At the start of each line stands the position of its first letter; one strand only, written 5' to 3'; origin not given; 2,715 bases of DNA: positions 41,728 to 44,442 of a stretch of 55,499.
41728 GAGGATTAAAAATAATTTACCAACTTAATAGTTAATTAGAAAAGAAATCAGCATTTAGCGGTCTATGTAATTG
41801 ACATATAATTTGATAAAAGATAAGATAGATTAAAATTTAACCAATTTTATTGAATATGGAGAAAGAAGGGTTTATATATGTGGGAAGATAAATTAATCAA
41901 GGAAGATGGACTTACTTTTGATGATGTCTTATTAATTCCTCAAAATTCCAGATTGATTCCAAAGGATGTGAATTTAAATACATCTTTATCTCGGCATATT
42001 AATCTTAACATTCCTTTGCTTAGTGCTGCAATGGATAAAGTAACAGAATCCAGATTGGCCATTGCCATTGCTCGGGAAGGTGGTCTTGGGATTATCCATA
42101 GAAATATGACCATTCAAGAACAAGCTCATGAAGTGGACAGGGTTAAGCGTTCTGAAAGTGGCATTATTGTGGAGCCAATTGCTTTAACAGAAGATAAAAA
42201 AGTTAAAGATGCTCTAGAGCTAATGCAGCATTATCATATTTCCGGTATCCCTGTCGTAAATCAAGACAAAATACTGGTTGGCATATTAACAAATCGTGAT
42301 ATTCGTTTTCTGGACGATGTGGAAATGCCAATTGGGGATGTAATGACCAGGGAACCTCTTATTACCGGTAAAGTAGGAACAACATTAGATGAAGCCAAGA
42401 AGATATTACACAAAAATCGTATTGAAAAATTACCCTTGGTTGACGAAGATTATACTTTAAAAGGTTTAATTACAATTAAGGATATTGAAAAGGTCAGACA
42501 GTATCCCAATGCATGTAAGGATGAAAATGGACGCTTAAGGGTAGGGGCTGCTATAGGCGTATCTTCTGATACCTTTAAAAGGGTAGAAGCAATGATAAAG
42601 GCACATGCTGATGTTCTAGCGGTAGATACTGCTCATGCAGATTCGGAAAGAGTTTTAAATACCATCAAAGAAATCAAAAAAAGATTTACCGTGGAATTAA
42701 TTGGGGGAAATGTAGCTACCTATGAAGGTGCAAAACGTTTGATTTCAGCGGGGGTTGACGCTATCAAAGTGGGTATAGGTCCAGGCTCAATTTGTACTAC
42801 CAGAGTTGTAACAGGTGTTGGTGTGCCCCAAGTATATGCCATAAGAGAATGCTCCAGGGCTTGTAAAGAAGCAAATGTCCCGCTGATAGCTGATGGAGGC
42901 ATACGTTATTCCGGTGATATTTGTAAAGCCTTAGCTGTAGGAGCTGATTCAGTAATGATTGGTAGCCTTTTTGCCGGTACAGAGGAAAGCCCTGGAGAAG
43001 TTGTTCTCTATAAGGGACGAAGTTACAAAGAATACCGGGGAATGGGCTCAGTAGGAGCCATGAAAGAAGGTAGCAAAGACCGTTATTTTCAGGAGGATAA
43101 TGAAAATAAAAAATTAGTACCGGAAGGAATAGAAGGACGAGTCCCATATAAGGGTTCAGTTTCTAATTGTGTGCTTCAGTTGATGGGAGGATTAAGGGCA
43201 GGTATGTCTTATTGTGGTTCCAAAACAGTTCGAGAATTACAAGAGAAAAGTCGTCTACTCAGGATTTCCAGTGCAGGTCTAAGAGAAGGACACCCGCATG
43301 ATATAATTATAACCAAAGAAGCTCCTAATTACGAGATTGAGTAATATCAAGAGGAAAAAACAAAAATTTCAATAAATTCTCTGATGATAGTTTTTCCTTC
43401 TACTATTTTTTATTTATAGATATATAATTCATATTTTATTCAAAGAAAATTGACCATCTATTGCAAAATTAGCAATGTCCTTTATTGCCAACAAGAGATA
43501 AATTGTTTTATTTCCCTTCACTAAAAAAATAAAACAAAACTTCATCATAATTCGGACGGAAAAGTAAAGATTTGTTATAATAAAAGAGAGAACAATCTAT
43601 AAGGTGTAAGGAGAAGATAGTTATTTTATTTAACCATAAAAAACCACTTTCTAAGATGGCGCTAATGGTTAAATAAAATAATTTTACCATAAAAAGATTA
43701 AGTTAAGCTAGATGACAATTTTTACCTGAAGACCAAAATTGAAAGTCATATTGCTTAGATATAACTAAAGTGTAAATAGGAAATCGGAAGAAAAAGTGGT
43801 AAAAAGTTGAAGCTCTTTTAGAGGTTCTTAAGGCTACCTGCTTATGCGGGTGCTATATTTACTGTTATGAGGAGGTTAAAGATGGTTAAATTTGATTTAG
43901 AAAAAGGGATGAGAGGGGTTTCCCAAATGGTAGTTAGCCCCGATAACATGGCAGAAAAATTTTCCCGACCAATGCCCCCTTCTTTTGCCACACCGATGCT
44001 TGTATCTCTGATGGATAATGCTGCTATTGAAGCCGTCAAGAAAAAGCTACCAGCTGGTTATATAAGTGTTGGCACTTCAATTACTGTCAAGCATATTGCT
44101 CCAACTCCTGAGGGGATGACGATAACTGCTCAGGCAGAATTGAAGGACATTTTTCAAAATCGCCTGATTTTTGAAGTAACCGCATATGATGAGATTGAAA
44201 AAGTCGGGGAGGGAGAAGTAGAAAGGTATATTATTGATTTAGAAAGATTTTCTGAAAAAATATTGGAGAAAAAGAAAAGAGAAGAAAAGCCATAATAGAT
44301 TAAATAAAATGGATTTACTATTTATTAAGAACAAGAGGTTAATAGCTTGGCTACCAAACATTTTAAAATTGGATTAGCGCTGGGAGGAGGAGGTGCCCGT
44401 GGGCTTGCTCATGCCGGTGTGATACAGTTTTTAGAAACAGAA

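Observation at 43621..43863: Previously unannotated modular intergenic element family (at least 7 same-strand copies in 55 kb)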

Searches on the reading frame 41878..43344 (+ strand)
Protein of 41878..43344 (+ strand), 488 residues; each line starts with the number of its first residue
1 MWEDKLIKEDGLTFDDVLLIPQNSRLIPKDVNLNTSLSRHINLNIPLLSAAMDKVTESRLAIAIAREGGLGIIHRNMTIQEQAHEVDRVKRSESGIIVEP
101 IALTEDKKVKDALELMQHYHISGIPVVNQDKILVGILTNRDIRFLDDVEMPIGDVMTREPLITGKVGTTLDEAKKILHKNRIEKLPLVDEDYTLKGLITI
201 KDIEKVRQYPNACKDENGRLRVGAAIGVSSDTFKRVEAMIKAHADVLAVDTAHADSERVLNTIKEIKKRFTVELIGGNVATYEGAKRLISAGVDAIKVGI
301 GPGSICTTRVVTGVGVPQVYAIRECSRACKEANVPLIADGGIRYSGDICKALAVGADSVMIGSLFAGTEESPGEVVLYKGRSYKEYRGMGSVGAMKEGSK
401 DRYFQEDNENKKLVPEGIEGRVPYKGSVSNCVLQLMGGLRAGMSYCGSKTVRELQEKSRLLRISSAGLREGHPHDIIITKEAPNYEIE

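Call 14: search_protein_families(library=pfam, proteins=[window:41878-43344:+])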
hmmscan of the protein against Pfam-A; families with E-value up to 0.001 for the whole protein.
window:41878-43344:+ (488 aa): 10 families
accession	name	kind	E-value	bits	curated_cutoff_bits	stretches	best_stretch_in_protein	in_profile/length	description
PF00478.31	IMPDH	-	1e-165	551.3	25.6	1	11-474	1-345/345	IMP dehydrogenase / GMP reductase domain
PF00571.33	CBS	-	1.3e-20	73.9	24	2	99-143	8-52/57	CBS domain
PF03060.21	NMO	-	5.3e-14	52.8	28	1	214-376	84-236/331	Nitronate monooxygenase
PF01070.24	FMN_dh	-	3.1e-13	49.9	24.9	1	245-365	194-305/350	FMN-dependent dehydrogenase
PF00977.27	His_biosynth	-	2.5e-07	30.8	23.6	0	327-364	67-104/228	Histidine biosynthesis protein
PF01645.23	Glu_synthase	-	1.2e-06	28.5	20.4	1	261-363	196-305/369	Conserved region in glutamate synthase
PF05690.20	ThiG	-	3.9e-05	23.6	23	1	285-369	137-211/247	Thiazole biosynthesis protein ThiG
PF04131.20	NanE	-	5.2e-05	23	27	1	231-365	52-176/192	Putative N-acetylmannosamine-6-phosphate epimerase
PF01729.25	QRPTase_C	-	0.00012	22.3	23.1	1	194-300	49-156/169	Quinolinate phosphoribosyl transferase, C-terminal domain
PF01207.24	Dus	-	0.00017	21.3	20.4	0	327-362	178-214/311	Dihydrouridine synthase (Dus)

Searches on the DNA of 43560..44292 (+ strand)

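Call 28: search_rna_families(source=window, start=43560, end=43900, threshold=evalue, max_evalue=10, show_alignments=3)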
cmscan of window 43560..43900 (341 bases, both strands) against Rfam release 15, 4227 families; matches with E-value up to 10: 9.
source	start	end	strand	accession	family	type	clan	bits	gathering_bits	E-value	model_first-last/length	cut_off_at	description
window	43618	43683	-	RF03692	MIR827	Gene; miRNA;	CL00143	24.8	65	0.017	1-125/125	no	MIR827 microRNA precursor family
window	43615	43689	+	RF04112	MIR5512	Gene; miRNA;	-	23.8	139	0.03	1-132/132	no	MIR5512 microRNA precursor family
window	43628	43697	-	RF02952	dfrA-dnaX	Gene; sRNA;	-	21.4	48.6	5.1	1-76/76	no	dfrA-dnaX RNA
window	43571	43639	+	RF01592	plasmodium_snoR17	Gene; snRNA; snoRNA; CD-box;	-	19.9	51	9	1-80/80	no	small nucleolar RNA snoR17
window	43621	43683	+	RF03601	MIR7993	Gene; miRNA;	-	18.3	100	1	1-138/138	no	MIR7993 microRNA precursor family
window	43621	43681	-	RF04112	MIR5512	Gene; miRNA;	-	17.7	139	1.1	1-132/132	no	MIR5512 microRNA precursor family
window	43609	43655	+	RF04291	mir-368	Gene; miRNA;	CL00149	16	58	3.2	1-72/72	no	mir-368 microRNA precursor family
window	43802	43828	+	RF00066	U7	Gene; snRNA;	-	13.9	34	1.4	1-62/62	no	U7 small nuclear RNA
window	43621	43681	-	RF04149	MIR447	Gene; miRNA;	-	12.7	200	3.2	1-236/236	no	MIR447 microRNA precursor family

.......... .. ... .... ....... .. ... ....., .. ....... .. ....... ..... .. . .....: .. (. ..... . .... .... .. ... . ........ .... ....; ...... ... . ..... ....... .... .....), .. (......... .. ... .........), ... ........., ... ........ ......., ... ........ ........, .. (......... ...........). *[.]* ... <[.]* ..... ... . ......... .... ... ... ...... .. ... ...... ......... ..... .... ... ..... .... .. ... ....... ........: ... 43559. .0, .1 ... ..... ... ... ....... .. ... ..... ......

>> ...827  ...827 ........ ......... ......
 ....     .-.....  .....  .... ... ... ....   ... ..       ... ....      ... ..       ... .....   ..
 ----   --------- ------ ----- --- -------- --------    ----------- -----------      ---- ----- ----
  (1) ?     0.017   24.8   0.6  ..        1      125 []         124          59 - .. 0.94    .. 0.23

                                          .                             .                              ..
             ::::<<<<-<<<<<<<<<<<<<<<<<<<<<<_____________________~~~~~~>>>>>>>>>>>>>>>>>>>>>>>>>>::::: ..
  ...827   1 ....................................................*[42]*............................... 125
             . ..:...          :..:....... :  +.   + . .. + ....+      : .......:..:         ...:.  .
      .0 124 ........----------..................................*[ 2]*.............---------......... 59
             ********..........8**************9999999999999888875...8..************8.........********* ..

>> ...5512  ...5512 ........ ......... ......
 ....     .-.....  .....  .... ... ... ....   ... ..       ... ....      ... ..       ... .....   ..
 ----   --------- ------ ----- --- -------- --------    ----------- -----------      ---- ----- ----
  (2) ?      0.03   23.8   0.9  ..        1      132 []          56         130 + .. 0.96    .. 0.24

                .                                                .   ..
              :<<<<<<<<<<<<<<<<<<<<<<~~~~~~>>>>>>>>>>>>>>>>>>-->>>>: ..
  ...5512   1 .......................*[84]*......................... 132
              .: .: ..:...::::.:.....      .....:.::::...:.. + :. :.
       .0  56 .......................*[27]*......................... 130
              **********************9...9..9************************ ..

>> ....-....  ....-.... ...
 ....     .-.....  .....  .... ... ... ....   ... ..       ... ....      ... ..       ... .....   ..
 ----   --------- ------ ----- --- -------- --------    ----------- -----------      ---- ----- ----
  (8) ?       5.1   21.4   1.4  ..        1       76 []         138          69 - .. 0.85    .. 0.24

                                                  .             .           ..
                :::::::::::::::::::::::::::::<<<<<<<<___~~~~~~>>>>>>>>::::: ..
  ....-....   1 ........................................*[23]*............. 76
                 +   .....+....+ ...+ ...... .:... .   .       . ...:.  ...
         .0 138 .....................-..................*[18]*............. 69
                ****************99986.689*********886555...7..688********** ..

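Call 72: search_dna_similar(query=window:43621-43866:+, collection=plasmids, mode=distant, max_evalue=0.01, max_rows=10)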
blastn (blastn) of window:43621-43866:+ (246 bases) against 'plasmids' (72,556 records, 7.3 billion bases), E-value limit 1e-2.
Records with a match: 1; places in all: 1; records where one place covers at least 80% of the query: 0.
Best place of each record, by identity: 90-95% 1.
By first word of the organism name: Campylobacter 1.
By predicted mobility (MOB-suite, as given by PLSDB): non-mobilizable 1.
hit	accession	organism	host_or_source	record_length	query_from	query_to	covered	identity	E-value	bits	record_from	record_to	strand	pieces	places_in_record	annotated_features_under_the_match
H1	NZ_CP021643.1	Campylobacter concisus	Homo sapiens,Oral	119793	49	81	13%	93.9%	4e-4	52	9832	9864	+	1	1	none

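Call 73: search_dna_similar(query=window:43621-43866:+, collection=phages, mode=distant, max_evalue=0.01, max_rows=10)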
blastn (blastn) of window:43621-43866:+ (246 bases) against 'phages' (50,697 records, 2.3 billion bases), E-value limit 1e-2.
No match.

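Call 84: search_rna_families(sources=[L103, L098], threshold=gathering)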
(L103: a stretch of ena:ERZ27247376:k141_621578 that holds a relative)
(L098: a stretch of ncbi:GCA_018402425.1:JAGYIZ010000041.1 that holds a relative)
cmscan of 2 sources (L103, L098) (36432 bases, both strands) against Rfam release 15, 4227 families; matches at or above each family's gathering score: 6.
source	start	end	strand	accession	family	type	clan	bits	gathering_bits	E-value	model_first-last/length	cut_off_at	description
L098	13233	13528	+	RF00230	T-box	Cis-reg; leader;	-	98.1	93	1.3e-20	1-219/219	no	T-box leader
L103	17569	17895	+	RF00230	T-box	Cis-reg; leader;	-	94.4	93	1.2e-19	1-219/219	no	T-box leader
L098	155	259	-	RF00504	Glycine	Cis-reg; riboswitch;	CL00125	69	32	1.5e-12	1-94/94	no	Glycine riboswitch aptamer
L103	17772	17844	+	RF00005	tRNA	Gene; tRNA;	CL00001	67.1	29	1.1e-12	1-71/71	no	tRNA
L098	13404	13476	+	RF00005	tRNA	Gene; tRNA;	CL00001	67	29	1.2e-12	1-71/71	no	tRNA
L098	26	152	-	RF00504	Glycine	Cis-reg; riboswitch;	CL00125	35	32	0.0015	8-87/94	no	Glycine riboswitch aptamer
